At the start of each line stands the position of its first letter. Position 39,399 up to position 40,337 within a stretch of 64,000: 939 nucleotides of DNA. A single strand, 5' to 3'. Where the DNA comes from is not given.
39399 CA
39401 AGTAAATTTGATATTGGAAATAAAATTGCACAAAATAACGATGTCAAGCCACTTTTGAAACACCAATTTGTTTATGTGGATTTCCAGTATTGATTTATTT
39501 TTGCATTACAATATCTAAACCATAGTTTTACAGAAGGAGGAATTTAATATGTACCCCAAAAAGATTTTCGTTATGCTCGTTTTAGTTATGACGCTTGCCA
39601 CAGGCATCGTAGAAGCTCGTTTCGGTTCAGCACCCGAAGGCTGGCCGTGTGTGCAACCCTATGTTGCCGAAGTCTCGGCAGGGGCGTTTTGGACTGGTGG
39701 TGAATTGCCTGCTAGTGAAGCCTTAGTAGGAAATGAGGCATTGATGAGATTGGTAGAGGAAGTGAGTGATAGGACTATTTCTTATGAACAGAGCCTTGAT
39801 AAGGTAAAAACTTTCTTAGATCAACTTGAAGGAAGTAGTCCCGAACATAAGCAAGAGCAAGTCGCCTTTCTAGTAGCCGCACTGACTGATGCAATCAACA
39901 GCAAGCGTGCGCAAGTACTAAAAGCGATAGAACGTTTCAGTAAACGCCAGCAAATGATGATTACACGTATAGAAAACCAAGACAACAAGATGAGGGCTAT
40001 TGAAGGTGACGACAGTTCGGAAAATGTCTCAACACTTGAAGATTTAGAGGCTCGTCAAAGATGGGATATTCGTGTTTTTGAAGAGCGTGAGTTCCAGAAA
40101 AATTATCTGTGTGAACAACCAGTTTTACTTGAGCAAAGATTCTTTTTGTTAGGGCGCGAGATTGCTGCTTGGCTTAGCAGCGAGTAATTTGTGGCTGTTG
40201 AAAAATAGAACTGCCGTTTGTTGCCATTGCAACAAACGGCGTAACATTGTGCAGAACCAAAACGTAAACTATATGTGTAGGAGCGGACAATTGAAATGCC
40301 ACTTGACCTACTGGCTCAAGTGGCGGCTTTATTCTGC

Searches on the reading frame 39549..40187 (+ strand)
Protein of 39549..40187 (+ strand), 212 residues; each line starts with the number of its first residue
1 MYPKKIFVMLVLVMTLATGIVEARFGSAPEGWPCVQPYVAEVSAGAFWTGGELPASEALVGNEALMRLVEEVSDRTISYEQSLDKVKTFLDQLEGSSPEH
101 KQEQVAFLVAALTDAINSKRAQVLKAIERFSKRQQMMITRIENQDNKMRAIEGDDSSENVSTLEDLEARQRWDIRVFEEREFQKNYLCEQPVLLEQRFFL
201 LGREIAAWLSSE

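Call 27: search_protein_families(library=ncbifam, proteins=[window:39549-40187:+], max_evalue=0.01)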
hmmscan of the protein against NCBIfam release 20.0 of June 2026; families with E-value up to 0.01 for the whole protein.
window:39549-40187:+ (212 aa): 0 families

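Call 28: search_protein_families(library=pfam, proteins=[window:39549-40187:+], max_evalue=0.01)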
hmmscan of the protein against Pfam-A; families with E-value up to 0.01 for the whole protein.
window:39549-40187:+ (212 aa): 1 family
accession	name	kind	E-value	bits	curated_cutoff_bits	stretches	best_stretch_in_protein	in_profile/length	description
PF19726.4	DUF6218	-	0.0099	16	26.8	0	53-133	57-139/229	Family of unknown function (DUF6218)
